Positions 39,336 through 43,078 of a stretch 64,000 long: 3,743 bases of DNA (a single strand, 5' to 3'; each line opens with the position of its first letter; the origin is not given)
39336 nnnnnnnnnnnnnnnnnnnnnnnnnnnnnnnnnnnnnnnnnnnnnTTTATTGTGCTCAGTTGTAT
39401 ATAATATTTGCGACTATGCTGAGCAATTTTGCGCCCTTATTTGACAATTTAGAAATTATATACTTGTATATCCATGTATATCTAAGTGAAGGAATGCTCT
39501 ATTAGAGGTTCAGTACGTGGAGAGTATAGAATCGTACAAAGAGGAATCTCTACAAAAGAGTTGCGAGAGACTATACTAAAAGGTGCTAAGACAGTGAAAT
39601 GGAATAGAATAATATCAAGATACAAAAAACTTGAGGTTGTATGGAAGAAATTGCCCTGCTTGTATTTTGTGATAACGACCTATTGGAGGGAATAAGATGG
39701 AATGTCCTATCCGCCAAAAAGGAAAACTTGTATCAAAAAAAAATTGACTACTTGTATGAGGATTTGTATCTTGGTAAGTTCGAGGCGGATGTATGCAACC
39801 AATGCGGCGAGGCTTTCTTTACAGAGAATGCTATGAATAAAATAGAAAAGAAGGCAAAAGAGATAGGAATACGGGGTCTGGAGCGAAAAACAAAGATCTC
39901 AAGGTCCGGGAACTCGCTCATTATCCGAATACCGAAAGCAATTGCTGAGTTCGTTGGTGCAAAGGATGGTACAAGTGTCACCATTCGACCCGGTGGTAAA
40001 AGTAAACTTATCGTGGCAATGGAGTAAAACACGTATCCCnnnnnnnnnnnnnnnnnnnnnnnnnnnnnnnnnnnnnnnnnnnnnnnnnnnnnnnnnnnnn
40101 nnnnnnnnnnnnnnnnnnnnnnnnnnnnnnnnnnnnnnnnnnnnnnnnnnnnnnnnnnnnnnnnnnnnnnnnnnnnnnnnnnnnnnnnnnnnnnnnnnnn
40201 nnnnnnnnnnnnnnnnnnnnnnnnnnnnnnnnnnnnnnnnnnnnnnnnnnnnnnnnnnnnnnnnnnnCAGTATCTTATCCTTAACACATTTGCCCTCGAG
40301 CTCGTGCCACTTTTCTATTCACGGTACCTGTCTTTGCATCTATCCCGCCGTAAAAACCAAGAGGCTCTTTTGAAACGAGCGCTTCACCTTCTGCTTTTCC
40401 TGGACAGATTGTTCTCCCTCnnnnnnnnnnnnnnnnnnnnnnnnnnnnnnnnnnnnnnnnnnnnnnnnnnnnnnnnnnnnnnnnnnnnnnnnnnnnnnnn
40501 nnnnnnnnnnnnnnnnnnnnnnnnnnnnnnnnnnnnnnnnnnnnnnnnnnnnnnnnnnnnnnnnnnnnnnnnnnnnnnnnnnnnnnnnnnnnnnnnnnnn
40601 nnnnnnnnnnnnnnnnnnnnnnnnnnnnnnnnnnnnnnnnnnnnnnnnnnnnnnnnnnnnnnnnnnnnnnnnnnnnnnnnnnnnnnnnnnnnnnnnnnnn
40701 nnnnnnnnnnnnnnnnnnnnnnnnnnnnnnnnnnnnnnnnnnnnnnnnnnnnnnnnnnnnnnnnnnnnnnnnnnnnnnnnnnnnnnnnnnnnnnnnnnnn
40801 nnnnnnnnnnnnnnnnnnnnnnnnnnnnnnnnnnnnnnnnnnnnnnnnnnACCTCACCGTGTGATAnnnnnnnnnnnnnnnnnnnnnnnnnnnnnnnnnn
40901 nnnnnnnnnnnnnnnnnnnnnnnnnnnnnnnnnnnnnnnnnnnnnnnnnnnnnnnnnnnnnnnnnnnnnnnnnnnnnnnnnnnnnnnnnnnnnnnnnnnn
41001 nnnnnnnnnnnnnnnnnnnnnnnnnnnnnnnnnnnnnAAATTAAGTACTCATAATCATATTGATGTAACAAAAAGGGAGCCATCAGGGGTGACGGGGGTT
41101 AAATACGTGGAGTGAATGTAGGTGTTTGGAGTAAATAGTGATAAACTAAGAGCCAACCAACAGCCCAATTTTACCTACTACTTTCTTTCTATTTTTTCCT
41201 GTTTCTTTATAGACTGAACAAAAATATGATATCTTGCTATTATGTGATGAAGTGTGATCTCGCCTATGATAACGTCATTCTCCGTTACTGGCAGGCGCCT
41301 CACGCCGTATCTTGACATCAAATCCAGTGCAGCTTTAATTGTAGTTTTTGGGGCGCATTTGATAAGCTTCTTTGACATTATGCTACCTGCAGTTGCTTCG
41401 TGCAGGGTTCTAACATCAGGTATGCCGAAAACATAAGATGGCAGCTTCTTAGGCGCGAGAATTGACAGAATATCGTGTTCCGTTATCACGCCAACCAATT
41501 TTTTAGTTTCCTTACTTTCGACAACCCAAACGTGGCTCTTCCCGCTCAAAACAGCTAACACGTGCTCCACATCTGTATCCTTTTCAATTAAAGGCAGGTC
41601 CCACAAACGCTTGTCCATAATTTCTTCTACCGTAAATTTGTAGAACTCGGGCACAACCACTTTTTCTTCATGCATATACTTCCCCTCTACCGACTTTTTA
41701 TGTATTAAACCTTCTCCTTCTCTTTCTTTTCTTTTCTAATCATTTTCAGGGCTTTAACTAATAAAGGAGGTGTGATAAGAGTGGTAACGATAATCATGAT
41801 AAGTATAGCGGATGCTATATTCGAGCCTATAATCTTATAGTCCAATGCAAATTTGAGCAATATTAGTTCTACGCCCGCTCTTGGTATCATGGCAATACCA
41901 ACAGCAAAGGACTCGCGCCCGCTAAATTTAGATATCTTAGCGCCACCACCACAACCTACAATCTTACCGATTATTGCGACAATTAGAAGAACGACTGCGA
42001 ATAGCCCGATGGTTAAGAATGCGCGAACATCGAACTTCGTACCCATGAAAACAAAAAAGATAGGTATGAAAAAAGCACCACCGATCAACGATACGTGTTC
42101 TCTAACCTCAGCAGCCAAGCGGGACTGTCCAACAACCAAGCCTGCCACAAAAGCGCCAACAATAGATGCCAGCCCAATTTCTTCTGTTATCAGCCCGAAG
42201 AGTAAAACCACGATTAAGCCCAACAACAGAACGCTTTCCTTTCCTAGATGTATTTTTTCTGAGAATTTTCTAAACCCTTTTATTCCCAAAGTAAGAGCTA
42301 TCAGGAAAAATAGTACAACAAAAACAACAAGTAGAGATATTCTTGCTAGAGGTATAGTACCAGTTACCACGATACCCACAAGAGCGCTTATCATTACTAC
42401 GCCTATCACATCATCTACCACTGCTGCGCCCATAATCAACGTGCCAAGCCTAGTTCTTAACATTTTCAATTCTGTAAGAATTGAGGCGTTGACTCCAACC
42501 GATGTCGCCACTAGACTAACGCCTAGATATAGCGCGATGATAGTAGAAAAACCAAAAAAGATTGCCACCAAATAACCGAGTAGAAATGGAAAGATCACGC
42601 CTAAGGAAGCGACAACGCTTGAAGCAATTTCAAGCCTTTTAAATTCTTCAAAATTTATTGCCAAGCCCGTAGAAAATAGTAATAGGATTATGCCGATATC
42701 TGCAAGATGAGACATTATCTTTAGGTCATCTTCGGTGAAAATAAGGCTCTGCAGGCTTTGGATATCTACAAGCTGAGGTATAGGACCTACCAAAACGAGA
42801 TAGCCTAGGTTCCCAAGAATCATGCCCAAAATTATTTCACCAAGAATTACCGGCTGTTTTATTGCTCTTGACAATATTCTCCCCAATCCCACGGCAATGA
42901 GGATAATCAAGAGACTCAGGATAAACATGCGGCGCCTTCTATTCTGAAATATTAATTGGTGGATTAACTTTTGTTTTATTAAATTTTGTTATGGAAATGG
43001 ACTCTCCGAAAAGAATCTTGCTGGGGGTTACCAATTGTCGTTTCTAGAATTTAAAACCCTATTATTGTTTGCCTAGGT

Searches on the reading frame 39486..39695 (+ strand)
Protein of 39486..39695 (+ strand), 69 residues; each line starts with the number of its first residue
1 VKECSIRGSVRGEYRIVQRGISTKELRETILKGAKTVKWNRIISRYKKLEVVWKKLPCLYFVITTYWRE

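Call 40: search_protein_families(library=pfam, proteins=[window:39486-39695:+], max_evalue=0.01)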
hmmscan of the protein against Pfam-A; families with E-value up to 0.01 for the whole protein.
window:39486-39695:+ (69 aa): 1 family
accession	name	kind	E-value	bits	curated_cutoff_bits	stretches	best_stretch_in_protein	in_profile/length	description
PF14076.12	DUF4258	-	0.00015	22.5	25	1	15-67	8-71/71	Domain of unknown function (DUF4258)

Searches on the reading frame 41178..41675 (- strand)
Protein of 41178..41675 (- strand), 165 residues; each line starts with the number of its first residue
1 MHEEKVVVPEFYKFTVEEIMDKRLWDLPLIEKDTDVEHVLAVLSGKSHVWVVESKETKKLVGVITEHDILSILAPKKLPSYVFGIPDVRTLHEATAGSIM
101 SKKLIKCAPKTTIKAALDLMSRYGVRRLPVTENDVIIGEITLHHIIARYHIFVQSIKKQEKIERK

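Call 6: search_protein_families(library=pfam, proteins=[window:41178-41675:-], max_evalue=0.1)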
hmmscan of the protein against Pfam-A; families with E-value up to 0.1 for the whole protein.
window:41178-41675:- (165 aa): 1 family
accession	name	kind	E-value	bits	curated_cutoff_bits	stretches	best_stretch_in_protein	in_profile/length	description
PF00571.33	CBS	-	4.1e-23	81.9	24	2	97-148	2-54/57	CBS domain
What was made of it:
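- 41178..41675 (-): Intact CBS-pair protein, the second gene of the intact pair. Pfam finds two CBS stretches, E 4.1e-23 (call 6).
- On CBS-pair (Bateman module) protein (functional member): The intact gene at 41178-41675 has two stretches, E 4.1e-23 (call 6).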

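Call 31: find_homologous_proteins(query=window:41178-41672:-, max_evalue=1e-10)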
Query window:41178-41672:- (164 aa): 312 proteins with E <= 1e-10 among 331 candidates; the best 120 are listed.
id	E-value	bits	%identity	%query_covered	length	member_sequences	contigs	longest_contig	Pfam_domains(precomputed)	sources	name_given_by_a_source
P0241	3.7e-100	350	100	100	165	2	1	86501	PF00571.34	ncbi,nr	ncbi:MAG: CBS domain-containing protein [Candidatus Thermoplasmatota archaeon]|nr:CBS domain-contain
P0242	2.4e-61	224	64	93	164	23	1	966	PF00571.34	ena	-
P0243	2.8e-61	224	65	93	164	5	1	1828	PF00571.34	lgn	-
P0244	1.2e-60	222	63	93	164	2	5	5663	PF00571.34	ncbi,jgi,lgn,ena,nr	ncbi:MAG: CBS domain-containing protein [Candidatus Thermoplasmatota archaeon]|nr:CBS domain-contain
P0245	1.5e-60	221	63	93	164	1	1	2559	PF00571.34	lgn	-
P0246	9.8e-58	212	62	93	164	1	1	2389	PF00571.34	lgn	-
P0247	1.3e-57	212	61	93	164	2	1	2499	PF00571.34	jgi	jgi:predicted transcriptional regulator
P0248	1.3e-56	209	59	93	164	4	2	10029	PF00571.34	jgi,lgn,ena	-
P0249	3.8e-55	204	60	93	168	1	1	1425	PF00571.34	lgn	-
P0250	8.9e-55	203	61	93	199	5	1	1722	PF00571.34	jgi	jgi:predicted transcriptional regulator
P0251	1.1e-53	199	58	92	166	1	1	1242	PF00571.34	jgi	jgi:predicted transcriptional regulator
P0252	1.9e-53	198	58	92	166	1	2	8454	PF00571.34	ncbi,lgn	-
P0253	3.5e-52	194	58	91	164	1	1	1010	PF00571.34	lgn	-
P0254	9.4e-52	193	56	91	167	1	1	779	PF00571.34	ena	-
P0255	1.2e-51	192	56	92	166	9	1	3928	PF00571.34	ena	-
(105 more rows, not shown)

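Call 51: search_protein_families(library=ncbifam, proteins=[window:41178-41675:-], max_evalue=0.00001)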
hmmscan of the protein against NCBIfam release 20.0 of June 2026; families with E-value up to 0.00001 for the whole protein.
window:41178-41675:- (165 aa): 2 families
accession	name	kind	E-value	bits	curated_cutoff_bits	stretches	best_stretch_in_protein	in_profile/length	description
NF041552.1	TF_PrdR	equivalog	8.8e-11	40.8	795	1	13-159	5-135/577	sigma-54 dependent transcriptional regulator PrdR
TIGR01137.1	cysta_beta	equivalog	6.5e-06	25.1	510.25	0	91-162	335-405/457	cystathionine beta-synthase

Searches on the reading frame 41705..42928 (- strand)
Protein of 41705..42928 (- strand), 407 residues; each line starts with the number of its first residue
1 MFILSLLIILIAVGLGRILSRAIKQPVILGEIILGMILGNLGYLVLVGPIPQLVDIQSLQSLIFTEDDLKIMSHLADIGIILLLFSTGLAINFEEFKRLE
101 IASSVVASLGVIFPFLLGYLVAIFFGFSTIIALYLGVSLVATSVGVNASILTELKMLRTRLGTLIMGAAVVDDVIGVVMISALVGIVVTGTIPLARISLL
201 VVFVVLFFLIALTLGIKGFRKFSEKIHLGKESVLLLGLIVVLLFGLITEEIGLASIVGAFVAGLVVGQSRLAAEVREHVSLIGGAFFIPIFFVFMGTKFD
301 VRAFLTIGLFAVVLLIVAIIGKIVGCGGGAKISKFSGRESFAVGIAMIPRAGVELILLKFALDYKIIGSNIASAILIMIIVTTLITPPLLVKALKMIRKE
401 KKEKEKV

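Call 6: search_protein_families(library=pfam, proteins=[window:41705-42928:-], max_evalue=0.1)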
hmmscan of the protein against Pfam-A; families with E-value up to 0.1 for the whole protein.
window:41705-42928:- (407 aa): 2 families
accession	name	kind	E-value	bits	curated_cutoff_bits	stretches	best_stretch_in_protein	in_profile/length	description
PF00999.27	Na_H_Exchanger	-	1.6e-57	195.6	26.2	1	15-390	6-373/375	Sodium/hydrogen exchanger, transmembrane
PF13140.11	DUF3980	-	0.015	16.2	25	1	68-137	12-78/87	Domain of unknown function (DUF3980)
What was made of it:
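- On CPA2 cation:proton antiporter (functional member): The intact gene at 41705-42928 meets this feature at E 1.6e-57 (call 6).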

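Call 26: find_homologous_proteins(query=window:41705-42925:-, max_evalue=1e-20)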
Query window:41705-42925:- (406 aa): 550 proteins with E <= 1e-20 among 8000 candidates; the best 120 are listed.
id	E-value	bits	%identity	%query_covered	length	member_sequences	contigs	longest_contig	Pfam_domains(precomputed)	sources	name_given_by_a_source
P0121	5.3e-230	781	100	100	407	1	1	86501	PF00999.27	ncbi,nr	ncbi:MAG: cation:proton antiporter [Candidatus Thermoplasmatota archaeon]|nr:cation:proton antiporte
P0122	2.8e-228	776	99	100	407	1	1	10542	PF00999.27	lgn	-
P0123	4.2e-228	775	99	100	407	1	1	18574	PF00999.27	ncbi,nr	ncbi:MAG: cation:proton antiporter [Candidatus Thermoplasmatota archaeon]|nr:cation:proton antiporte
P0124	1.6e-145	503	66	99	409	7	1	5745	PF00999.27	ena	-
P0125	2.1e-144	500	67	99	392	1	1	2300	PF00999.27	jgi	-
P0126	5.8e-144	498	66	99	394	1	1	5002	PF00999.27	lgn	-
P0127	6.1e-144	498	67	99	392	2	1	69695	PF00999.27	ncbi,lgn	-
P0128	6.1e-144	498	66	99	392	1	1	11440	PF00999.27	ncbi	-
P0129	1.2e-143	497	66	99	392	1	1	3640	PF00999.27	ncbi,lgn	-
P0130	1.3e-143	497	67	99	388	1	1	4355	PF00999.27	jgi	-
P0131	1.3e-143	497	66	99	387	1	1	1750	PF00999.27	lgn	-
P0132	6.4e-143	495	65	99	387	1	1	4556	PF00999.27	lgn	-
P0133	8.7e-143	494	67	99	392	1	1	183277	PF00999.27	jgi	-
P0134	1.1e-142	494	66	99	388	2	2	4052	PF00999.27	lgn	-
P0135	1.2e-142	494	65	99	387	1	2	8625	PF00999.27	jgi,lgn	-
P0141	5.0e-142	492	65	99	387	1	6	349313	PF00999.27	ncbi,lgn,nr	ncbi:Na(+)/H(+)-K(+) antiporter GerN [subsurface metagenome]|nr:hypothetical protein [Hadesarchaea a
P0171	1.1e-132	461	64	99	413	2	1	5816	PF00999.27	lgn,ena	-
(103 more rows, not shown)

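Call 27: find_encoding_contigs(protein=P0141, flank=4000, max_places=3)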
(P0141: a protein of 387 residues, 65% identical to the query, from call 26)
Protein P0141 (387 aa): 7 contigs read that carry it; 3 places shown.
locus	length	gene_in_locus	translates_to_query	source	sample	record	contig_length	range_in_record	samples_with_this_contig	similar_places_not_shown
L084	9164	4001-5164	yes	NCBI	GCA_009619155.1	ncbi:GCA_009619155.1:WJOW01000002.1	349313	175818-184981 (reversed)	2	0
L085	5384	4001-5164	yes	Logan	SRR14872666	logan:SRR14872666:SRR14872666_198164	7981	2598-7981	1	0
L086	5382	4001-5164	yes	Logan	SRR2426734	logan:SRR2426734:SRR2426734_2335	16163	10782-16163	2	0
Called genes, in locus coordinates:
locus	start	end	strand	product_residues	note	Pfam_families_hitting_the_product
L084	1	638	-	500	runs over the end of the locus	PF23545:Zn_ribbon_HMPTM, PF04055:Radical_SAM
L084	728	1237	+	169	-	PF01864:CarS-like, PF01148:CTP_transf_1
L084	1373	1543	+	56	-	-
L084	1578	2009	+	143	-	PF01751:Toprim (faint)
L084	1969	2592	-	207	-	PF00156:Pribosyltran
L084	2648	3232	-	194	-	-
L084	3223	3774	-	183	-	PF01569:PAP2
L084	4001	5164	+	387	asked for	PF00999:Na_H_Exchanger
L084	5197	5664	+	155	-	PF00571:CBS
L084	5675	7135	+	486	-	PF04389:Peptidase_M28, PF05343:Peptidase_M42 (faint), PF01546:Peptidase_M20 (weak)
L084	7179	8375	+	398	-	PF13191:AAA_16, PF05729:NACHT (weak), PF13401:AAA_22, PF22703:Cdc6_lid, PF09079:WHD_Cdc6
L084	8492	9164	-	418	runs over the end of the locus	-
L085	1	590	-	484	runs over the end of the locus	PF23545:Zn_ribbon_HMPTM, PF04055:Radical_SAM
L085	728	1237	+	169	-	PF01864:CarS-like, PF01148:CTP_transf_1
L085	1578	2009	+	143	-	PF01751:Toprim (weak)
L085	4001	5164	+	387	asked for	PF00999:Na_H_Exchanger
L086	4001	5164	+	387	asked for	PF00999:Na_H_Exchanger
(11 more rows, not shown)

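Call 28: find_encoding_contigs(protein=P0127, flank=4000, max_places=2)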
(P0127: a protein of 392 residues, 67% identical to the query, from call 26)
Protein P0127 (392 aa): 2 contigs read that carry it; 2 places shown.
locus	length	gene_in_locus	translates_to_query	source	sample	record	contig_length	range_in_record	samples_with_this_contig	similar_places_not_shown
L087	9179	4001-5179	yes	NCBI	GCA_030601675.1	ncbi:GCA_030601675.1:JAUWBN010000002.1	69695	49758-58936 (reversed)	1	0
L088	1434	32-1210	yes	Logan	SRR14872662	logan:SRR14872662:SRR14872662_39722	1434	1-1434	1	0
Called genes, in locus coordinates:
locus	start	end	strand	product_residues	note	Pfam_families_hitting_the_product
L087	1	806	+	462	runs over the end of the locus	PF02347:GDC-P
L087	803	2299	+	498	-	PF02347:GDC-P, PF00266:Aminotran_5, PF21478:GcvP2_C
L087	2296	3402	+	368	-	PF01513:NAD_kinase, PF00781:DAGK_cat, PF20143:NAD_kinase_C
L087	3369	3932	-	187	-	PF07998:Peptidase_M54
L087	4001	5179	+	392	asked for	PF00999:Na_H_Exchanger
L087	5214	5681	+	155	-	PF00571:CBS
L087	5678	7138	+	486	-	PF04389:Peptidase_M28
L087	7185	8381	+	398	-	PF13191:AAA_16, PF13401:AAA_22, PF22703:Cdc6_lid, PF09079:WHD_Cdc6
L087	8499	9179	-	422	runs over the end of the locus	-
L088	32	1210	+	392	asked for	PF00999:Na_H_Exchanger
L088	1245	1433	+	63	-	?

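Call 35: find_encoding_contigs(protein=P0171, flank=6000, max_places=3)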
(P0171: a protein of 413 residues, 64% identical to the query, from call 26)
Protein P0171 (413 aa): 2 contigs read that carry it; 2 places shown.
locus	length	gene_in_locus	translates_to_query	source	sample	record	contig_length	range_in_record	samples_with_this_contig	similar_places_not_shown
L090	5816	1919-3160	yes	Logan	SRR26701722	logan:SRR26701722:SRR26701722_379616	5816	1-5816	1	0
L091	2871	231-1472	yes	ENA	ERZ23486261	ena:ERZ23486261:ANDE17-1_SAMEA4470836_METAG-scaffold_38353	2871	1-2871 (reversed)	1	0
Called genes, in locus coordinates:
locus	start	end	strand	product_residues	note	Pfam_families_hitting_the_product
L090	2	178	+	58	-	?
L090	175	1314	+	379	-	PF00781:DAGK_cat (faint), PF01513:NAD_kinase, PF20143:NAD_kinase_C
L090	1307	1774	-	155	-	PF07998:Peptidase_M54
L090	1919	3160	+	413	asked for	PF00999:Na_H_Exchanger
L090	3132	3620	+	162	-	PF00571:CBS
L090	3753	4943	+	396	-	PF13191:AAA_16, PF13401:AAA_22 (weak), PF22703:Cdc6_lid, PF09079:WHD_Cdc6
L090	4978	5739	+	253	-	PF01946:Thi4, PF07992:Pyr_redox_2 (weak), PF01266:DAO (faint), PF12831:FAD_oxidored, PF13450:NAD_binding_8 (faint)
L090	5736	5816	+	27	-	?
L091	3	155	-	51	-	?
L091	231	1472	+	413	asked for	PF00999:Na_H_Exchanger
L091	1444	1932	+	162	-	PF00571:CBS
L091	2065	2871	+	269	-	?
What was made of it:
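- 41705..42928 (-): Intact 'type B' CPA2 antiporter, the first gene of the intact pair. It is a distant relative of the remnant, not its source. The next-best hits after same-species copies are 66-67% identical and come from Hadesarchaea contexts with the same antiporter then CBS order (calls 26-28, 35).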

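Call 36: find_encoding_contigs(protein=P0123, flank=10000, max_places=3)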
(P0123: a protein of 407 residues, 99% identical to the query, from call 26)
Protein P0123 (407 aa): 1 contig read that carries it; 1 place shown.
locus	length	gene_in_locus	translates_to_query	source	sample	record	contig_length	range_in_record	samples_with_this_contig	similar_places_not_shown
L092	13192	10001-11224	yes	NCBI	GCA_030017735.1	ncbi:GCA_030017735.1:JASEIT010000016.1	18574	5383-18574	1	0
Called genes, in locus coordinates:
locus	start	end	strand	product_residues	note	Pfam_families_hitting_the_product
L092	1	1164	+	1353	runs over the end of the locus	-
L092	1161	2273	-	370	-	PF00155:Aminotran_1_2, PF01041:DegT_DnrJ_EryC1 (weak)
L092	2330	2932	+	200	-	PF01871:AMMECR1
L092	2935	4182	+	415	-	PF01979:Amidohydro_1, PF07969:Amidohydro_3 (faint), PF12890:DHOase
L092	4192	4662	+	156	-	PF06695:Sm_multidrug_ex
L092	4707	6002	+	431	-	PF01979:Amidohydro_1, PF07969:Amidohydro_3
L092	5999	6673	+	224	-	PF01902:Diphthami_syn_2_N, PF28410:Diphthami_syn_2_C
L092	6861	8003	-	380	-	PF13191:AAA_16 (weak), PF09848:SLFN-g3_helicase (weak), PF13401:AAA_22, PF22703:Cdc6_lid, PF09079:WHD_Cdc6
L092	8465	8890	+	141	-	-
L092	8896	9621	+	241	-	PF00702:Hydrolase, PF13419:HAD_2, PF13242:Hydrolase_like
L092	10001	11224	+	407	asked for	PF00999:Na_H_Exchanger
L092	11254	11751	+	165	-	PF00571:CBS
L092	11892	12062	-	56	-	PF02371:Transposase_20 (weak)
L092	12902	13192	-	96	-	PF04014:MazE_antitoxin (weak)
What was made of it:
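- The source is a metagenome-assembled genome (calls 26, 36).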

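Call 51: search_protein_families(library=ncbifam, proteins=[window:41705-42928:-], max_evalue=0.00001)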
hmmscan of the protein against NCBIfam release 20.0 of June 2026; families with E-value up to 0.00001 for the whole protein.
window:41705-42928:- (407 aa): 5 families
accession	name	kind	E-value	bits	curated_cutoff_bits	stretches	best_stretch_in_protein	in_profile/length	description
TIGR00932.1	2a37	subfamily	4.8e-40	137.8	238.3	1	13-300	4-275/275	monovalent cation:proton antiporter-2 (CPA2) family protein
NF045626.1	FeTrans_MagA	equivalog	4.1e-08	32.6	700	1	6-395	12-378/386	iron transporter MagA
NF002924.0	PRK03562.1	equivalog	1.3e-07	30.4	752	1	32-405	27-391/623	glutathione-regulated potassium-efflux system protein KefC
NF002973.0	PRK03659.1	equivalog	1.5e-07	30.4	804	1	64-401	49-383/602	glutathione-regulated potassium-efflux system protein KefB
NF007950.1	PRK10669.1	equivalog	1.7e-07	30.5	700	1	32-404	15-398/547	YbaL family putative K(+) efflux transporter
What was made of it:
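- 41705..42928 (-): Pfam Na_H_Exchanger, E 1.6e-57 (call 6), and TIGR00932 CPA2, E 4.8e-40 (call 51).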
